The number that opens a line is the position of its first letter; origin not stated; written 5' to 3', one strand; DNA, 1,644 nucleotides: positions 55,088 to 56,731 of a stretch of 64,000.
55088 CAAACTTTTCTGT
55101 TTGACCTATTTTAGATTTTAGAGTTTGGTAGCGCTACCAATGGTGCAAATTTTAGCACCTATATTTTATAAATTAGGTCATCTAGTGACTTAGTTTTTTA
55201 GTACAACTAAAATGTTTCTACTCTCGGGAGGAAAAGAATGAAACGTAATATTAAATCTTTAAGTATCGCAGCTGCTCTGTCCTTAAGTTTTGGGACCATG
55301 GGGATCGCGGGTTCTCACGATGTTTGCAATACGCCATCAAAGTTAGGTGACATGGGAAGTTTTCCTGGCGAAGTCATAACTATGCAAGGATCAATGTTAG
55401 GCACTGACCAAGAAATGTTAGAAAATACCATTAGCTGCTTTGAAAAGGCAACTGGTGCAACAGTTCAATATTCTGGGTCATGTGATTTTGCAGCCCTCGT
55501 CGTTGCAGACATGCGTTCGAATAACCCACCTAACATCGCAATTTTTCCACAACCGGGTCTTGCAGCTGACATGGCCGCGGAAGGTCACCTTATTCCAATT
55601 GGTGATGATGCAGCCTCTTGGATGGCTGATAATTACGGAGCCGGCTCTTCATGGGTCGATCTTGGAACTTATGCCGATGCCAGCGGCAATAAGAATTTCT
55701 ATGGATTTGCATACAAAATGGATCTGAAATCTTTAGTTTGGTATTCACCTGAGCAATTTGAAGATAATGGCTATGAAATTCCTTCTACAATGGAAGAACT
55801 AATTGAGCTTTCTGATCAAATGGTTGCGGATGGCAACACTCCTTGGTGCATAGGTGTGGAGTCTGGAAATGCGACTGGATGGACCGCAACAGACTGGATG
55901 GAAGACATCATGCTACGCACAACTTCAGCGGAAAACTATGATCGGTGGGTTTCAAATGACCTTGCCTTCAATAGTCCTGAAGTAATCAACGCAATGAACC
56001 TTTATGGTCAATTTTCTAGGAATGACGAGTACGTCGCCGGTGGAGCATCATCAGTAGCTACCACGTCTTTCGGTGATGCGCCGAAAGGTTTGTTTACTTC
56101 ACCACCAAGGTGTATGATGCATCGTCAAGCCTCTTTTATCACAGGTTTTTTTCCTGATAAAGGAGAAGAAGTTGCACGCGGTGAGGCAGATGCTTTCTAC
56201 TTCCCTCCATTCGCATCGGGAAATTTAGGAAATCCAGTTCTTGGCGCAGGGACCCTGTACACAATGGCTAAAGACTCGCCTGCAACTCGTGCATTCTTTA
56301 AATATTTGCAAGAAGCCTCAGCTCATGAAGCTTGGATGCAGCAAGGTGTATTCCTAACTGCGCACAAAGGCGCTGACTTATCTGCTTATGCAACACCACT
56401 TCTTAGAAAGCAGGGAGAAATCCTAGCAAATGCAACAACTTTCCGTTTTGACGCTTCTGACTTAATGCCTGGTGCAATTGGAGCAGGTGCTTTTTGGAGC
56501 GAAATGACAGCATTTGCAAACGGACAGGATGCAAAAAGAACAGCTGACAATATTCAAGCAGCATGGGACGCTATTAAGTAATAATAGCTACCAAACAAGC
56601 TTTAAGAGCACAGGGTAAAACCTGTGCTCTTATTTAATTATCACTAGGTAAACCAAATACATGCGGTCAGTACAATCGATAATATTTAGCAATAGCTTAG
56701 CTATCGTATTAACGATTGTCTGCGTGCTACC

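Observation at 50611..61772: Candidate sulfosugar oxidative-desulfonation locus joined to an agl-type alpha-glucoside importer, with no GH31 sulfoquinovosidase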

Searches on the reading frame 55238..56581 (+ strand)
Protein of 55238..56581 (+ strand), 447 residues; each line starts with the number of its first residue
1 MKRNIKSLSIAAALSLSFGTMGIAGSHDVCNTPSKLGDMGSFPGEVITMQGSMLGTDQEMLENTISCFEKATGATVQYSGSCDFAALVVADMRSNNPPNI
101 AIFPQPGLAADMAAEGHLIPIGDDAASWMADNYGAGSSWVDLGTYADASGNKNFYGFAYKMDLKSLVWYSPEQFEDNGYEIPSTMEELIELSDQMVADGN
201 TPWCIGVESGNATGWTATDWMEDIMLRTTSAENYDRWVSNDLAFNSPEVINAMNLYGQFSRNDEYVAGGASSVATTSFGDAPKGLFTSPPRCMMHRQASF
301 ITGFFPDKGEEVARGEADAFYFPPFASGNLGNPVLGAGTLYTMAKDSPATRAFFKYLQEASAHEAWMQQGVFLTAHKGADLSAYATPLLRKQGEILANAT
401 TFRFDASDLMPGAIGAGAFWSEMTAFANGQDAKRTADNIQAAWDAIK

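Call 4: search_protein_families(library=pfam, proteins=[window:55238-56581:+])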
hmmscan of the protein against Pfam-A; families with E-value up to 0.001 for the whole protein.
window:55238-56581:+ (447 aa): 1 family
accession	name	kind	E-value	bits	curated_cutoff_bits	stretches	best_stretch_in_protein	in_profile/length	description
PF01547.30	SBP_bac_1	-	2.6e-15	57.7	26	1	56-360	9-303/307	Bacterial extracellular solute-binding protein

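Call 5: search_protein_families(library=ncbifam, proteins=[window:55238-56581:+])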
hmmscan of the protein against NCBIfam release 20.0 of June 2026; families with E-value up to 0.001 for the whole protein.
window:55238-56581:+ (447 aa): 2 families
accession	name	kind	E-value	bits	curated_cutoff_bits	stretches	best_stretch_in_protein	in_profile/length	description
TIGR03851.1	chitin_NgcE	equivalog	9e-07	28.2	399.65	1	140-215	139-214/450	N-acetylglucosamine/diacetylchitobiose ABC transporter substrate-binding protein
NF040930.1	ABC_arch_GlcS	equivalog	7.4e-06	25.1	500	1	160-255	119-211/444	glucose ABC transporter substrate-binding protein GlcS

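Call 8: search_solved_structures(query=window:55238-56581:+, max_evalue=0.001, show_alignments=1)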
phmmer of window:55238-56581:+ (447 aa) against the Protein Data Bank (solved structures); distinct sequences matched with E-value up to 0.001: 6.
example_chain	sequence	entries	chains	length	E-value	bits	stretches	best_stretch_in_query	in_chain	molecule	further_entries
3zkk_A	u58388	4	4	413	3.4e-06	29.2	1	51-368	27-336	XOS BINDING PROTEIN | PUTATIVE SUGAR TRANSPORTER SOLUTE-BINDING PROTEIN | SUGAR TRANSPORTER SOLUTE-BINDING PROTEIN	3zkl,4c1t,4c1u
3oo7_A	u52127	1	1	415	1.1e-05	27.5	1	143-367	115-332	ABC transporter binding protein AcbH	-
3oo8_A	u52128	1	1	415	1.2e-05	27.5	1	143-367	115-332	ABC transporter binding protein AcbH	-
3oo9_A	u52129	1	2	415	1.3e-05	27.4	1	143-367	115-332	ABC transporter binding protein AcbH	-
3ooa_A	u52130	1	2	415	1.4e-05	27.2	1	143-367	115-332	ABC transporter binding protein AcbH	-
3oo6_A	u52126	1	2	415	1.6e-05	27.1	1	143-367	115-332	ABC transporter binding protein AcbH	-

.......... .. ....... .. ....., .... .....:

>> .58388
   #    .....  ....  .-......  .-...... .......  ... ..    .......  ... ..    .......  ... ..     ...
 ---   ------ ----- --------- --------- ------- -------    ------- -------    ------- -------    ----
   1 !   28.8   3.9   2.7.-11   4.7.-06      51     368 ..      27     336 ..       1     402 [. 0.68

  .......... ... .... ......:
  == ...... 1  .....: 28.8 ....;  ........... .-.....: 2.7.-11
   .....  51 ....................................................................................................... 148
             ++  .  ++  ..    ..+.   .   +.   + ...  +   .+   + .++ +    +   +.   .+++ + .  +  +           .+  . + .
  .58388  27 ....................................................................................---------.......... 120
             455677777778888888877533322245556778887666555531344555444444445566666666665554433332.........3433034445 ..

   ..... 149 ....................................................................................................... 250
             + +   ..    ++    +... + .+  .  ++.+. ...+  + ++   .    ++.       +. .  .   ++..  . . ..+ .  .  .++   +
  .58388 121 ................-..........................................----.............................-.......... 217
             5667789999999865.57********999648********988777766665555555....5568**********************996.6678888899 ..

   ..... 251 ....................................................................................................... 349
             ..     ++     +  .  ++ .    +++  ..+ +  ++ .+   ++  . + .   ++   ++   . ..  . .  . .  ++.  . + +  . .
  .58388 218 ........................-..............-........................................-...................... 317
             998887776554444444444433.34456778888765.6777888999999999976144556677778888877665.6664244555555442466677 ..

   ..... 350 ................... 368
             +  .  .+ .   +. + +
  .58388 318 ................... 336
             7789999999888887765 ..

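Call 34: find_homologous_proteins(query=window:55238-56581:+, max_evalue=1e-30)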
Query window:55238-56581:+ (447 aa): 7719 proteins with E <= 1e-30 among 8000 candidates; the best 120 are listed.
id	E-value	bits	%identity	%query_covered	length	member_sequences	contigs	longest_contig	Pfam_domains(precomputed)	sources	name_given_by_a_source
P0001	2.4e-285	964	94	100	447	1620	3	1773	PF01547.31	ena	-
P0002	3.9e-285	963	92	100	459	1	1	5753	PF01547.31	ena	-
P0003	4.0e-255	864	87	96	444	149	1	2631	PF01547.31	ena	-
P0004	9.0e-249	844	83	100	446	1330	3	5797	PF01547.31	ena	-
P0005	1.0e-243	827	82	98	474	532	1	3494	PF01547.31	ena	-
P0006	1.7e-241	820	84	94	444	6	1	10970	-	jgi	jgi:alpha-glucoside transport system substrate-binding protein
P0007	3.7e-241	818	80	99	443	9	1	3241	-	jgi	-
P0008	4.2e-237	805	82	95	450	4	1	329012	-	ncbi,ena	-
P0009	1.5e-236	803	82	95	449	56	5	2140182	PF01547.31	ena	-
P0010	3.4e-236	802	79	99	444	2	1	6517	PF01547.31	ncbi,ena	-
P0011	4.1e-236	802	83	94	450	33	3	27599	PF01547.31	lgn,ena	-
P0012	7.7e-236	801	79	99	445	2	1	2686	-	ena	-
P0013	1.0e-235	801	80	96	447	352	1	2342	PF01547.31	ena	-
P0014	1.3e-235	800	79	98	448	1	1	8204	PF01547.31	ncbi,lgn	ncbi:MAG: ABC transporter substrate-binding protein [Nitratireductor sp.]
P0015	7.3e-235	798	79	100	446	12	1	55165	PF01547.31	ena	-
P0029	4.7e-231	785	80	95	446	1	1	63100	PF01547.31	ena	-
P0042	5.0e-227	772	79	95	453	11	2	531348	-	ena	-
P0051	4.7e-226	769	77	94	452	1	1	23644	PF01547.31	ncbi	ncbi:MAG: ABC transporter substrate-binding protein [Candidatus Puniceispirillaceae bacterium]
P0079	2.8e-205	700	70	97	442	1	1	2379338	-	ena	-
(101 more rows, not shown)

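Call 35: find_encoding_contigs(protein=P0009, flank=10000, max_places=2)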
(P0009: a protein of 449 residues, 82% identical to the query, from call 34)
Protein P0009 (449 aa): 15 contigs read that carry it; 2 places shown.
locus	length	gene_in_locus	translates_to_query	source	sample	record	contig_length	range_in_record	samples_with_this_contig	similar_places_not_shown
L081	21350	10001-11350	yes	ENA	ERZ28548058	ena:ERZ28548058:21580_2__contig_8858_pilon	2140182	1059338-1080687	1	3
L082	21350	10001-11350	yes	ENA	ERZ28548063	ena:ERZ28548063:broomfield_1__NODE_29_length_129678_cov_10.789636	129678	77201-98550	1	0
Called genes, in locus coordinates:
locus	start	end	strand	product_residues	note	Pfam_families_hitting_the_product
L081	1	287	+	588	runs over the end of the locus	PF01336:tRNA_anti-codon, PF01409:tRNA-synt_2d (faint), PF00152:tRNA-synt_2, PF02938:GAD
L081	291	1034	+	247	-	PF20772:TACO1_YebC_N, PF01709:Transcrip_reg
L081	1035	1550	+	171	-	PF02075:RuvC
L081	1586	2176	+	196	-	PF01330:RuvA_N, PF21176:RecR_HhH (faint), PF14520:HHH_5, PF07499:RuvA_C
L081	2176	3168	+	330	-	PF05496:RuvB_N, PF00004:AAA, PF07728:AAA_5 (faint), PF17864:AAA_lid_4, PF05491:WHD_RuvB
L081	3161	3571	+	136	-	PF13279:4HBT_2, PF03061:4HBT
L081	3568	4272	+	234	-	PF01618:MotA_ExbB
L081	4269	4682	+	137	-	PF02472:ExbD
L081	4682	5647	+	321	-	-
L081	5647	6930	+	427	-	PF04052:TolB_N, PF00930:DPPIV_N (faint), PF14583:Pectate_lyase22 (faint), PF26550:Tricorn_2nd, PF07676:PD40, PF26549:Tricorn_N, PF07676:PD40, PF26549:Tricorn_N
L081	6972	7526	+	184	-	PF00691:OmpA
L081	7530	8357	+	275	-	PF16331:TolA_bind_tri, PF13428:TPR_14 (faint), PF13432:TPR_16 (faint), PF14559:TPR_19 (faint), PF07719:TPR_2 (faint), PF13181:TPR_8 (faint), PF13174:TPR_6 (weak)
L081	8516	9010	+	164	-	-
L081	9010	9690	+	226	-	PF00733:Asn_synthase (weak), PF06508:QueC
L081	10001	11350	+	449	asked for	PF01547:SBP_bac_1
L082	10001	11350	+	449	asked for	PF01547:SBP_bac_1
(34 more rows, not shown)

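Call 36: find_encoding_contigs(protein=P0051, flank=10000, max_places=2)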
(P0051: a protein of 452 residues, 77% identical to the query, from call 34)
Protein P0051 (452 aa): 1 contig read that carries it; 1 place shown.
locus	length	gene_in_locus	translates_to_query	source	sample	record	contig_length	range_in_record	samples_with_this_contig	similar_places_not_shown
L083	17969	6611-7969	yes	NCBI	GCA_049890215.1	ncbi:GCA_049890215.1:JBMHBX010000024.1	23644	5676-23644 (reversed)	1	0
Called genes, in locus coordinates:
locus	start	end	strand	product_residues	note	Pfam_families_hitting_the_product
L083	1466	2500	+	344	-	PF00528:BPD_transp_1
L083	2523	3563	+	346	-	PF09818:ABC_ATPase (faint), PF00005:ABC_tran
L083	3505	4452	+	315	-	PF00892:EamA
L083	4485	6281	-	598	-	PF00149:Metallophos, PF02872:5_nucleotid_C, PF21953:NadN_nucleosid_C (faint)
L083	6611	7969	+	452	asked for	PF01547:SBP_bac_1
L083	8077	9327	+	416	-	PF00528:BPD_transp_1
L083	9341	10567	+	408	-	PF00528:BPD_transp_1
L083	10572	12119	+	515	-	PF00128:Alpha-amylase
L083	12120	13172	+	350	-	PF00005:ABC_tran, PF13304:AAA_21 (faint), PF17912:OB_MalK, PF08402:TOBE_2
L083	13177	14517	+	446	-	PF00232:Glyco_hydro_1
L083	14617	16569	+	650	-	PF01578:Cytochrom_C_asm, PF16327:CcmF_C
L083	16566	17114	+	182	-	PF00578:AhpC-TSA, PF08534:Redoxin, PF00085:Thioredoxin (faint), PF13905:Thioredoxin_8 (weak)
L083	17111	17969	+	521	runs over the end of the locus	PF03918:CcmH, PF23914:TPR_CcmH_CycH, PF14559:TPR_19 (faint), PF07719:TPR_2 (faint), PF13174:TPR_6 (faint), PF13181:TPR_8 (faint), PF13432:TPR_16 (weak), PF23914:TPR_CcmH_CycH, +1 more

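Call 37: find_encoding_contigs(protein=P0079, flank=10000, max_places=2)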
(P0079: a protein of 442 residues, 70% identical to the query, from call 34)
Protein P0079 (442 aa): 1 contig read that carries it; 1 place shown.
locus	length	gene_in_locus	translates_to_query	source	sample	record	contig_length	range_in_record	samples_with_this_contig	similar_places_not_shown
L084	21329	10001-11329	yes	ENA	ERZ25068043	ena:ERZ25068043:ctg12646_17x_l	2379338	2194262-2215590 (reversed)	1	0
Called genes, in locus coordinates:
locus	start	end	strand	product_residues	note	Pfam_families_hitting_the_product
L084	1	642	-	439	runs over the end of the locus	PF02653:BPD_transp_2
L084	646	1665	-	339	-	PF02653:BPD_transp_2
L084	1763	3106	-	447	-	PF13458:Peripla_BP_6, PF01094:ANF_receptor (weak), PF13433:Peripla_BP_5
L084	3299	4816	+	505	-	PF06114:Peptidase_M78, PF09856:ScfRs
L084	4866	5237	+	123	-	PF00072:Response_reg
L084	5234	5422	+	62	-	-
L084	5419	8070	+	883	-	PF00474:SSF, PF00512:HisKA, PF02518:HATPase_c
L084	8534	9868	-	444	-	PF00232:Glyco_hydro_1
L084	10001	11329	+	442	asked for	-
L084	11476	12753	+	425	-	PF00528:BPD_transp_1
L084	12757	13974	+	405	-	PF00528:BPD_transp_1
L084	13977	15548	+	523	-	PF00128:Alpha-amylase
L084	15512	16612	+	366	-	PF00005:ABC_tran, PF13304:AAA_21 (faint), PF17912:OB_MalK (weak), PF08402:TOBE_2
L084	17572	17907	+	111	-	PF01298:TbpB_B_D (weak)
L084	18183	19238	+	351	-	-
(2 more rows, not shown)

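Call 50: find_encoding_contigs(protein=P0008, flank=8000, max_places=1)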
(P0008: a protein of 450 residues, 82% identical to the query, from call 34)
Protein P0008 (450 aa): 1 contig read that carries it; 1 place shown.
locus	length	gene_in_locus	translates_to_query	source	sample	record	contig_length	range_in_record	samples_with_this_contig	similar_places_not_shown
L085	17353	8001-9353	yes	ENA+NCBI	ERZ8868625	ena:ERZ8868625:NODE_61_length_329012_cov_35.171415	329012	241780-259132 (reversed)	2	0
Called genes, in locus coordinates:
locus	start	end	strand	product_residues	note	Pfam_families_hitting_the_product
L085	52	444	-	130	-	PF08570:DUF1761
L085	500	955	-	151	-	PF01878:EVE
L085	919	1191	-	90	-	PF03795:YCII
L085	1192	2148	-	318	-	PF01210:NAD_Gly3P_dh_N, PF02558:ApbA, PF03807:F420_oxidored (weak), PF07479:NAD_Gly3P_dh_C, PF20618:GPD_NAD_C_bact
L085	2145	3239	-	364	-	PF00814:TsaD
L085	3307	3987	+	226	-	PF02602:HEM4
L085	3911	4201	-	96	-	-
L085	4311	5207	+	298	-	-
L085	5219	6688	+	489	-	PF07219:HemY_N, PF14559:TPR_19 (faint), PF09613:HrpB1_HrpK (faint)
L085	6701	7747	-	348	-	PF00356:LacI, PF00532:Peripla_BP_1, PF13377:Peripla_BP_3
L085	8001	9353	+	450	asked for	-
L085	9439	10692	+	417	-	PF00528:BPD_transp_1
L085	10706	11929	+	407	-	PF00528:BPD_transp_1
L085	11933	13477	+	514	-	PF00128:Alpha-amylase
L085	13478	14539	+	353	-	PF00005:ABC_tran, PF13304:AAA_21 (faint), PF17912:OB_MalK (weak), PF08402:TOBE_2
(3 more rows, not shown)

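Call 51: find_encoding_contigs(protein=P0042, flank=8000, max_places=1)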
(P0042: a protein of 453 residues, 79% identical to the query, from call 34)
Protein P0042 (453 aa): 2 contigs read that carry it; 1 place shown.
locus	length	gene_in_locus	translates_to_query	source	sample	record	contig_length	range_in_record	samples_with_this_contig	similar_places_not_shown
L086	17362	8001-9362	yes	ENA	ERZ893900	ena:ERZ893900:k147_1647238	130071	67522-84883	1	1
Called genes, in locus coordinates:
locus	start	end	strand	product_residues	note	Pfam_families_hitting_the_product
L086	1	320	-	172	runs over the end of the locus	PF04290:DctQ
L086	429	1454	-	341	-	PF03480:DctP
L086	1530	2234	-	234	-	PF02678:Pirin, PF17954:Pirin_C_2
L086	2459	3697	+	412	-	PF07690:MFS_1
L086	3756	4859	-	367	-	PF01408:GFO_IDH_MocA, PF02894:GFO_IDH_MocA_C, PF22725:GFO_IDH_MocA_C3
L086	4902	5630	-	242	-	PF00392:GntR, PF07702:UTRA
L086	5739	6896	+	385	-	PF00296:Bac_luciferase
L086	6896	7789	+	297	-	PF00248:Aldo_ket_red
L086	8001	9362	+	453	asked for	-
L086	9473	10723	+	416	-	PF00528:BPD_transp_1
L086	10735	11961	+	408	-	PF00528:BPD_transp_1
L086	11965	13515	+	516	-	PF00128:Alpha-amylase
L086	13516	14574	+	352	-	PF00005:ABC_tran, PF13304:AAA_21 (faint), PF08402:TOBE_2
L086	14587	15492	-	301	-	PF00126:HTH_1, PF03466:LysR_substrate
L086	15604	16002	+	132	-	PF07746:LigA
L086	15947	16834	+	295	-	PF02900:LigB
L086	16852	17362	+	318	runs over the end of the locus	PF01118:Semialdhyde_dh (weak), PF01408:GFO_IDH_MocA, PF19858:OxRdtase_C, PF22725:GFO_IDH_MocA_C3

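Call 52: find_encoding_contigs(protein=P0015, flank=8000, max_places=1)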
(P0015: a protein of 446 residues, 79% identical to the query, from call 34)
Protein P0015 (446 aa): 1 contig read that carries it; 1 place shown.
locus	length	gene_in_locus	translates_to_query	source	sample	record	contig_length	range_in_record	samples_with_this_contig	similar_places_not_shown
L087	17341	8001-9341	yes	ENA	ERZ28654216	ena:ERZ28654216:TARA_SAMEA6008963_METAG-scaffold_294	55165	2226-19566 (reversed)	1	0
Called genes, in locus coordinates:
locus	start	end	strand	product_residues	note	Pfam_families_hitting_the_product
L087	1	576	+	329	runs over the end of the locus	PF05899:Cupin_3 (faint), PF00190:Cupin_1 (weak), PF02311:AraC_binding (faint), PF07883:Cupin_2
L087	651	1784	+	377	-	PF01717:Meth_synt_2 (weak)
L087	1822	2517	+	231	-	PF03737:RraA-like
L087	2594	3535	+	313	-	PF01408:GFO_IDH_MocA, PF22725:GFO_IDH_MocA_C3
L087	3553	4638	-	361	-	PF01408:GFO_IDH_MocA, PF02894:GFO_IDH_MocA_C, PF22725:GFO_IDH_MocA_C3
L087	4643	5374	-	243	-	PF00392:GntR, PF07702:UTRA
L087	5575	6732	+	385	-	PF00296:Bac_luciferase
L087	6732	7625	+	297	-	PF00248:Aldo_ket_red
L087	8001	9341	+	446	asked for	PF01547:SBP_bac_1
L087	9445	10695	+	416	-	PF00528:BPD_transp_1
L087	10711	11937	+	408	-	PF00528:BPD_transp_1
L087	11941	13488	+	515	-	PF00128:Alpha-amylase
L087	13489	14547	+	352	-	PF00005:ABC_tran, PF13304:AAA_21 (faint), PF03459:TOBE (faint), PF17912:OB_MalK (weak), PF08402:TOBE_2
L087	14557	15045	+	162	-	PF01475:FUR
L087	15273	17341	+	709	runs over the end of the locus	PF00141:peroxidase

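Call 53: find_encoding_contigs(protein=P0029, flank=8000, max_places=1)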
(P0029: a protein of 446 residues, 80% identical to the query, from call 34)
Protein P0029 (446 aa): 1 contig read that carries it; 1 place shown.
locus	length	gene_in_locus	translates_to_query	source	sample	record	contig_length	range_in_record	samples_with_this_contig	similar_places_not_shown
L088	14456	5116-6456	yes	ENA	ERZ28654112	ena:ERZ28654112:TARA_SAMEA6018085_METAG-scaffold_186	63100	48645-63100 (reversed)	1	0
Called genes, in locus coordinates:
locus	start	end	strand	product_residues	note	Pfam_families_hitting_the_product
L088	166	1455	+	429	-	PF01204:Trehalase (faint), PF03200:Glyco_hydro_63 (faint), PF22422:MGH1-like_GH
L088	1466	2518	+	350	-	PF00005:ABC_tran, PF08402:TOBE_2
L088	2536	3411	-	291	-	PF05721:PhyH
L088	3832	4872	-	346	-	PF00356:LacI, PF00532:Peripla_BP_1, PF13407:Peripla_BP_4 (weak), PF13377:Peripla_BP_3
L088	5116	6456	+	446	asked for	PF01547:SBP_bac_1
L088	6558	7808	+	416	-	PF00528:BPD_transp_1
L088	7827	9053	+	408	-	PF00528:BPD_transp_1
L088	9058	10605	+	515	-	PF00128:Alpha-amylase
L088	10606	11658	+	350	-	PF03193:RsgA_GTPase (faint), PF00005:ABC_tran, PF13304:AAA_21 (faint), PF17912:OB_MalK, PF08402:TOBE_2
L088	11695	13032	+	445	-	PF00232:Glyco_hydro_1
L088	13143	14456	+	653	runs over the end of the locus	PF01578:Cytochrom_C_asm, PF16327:CcmF_C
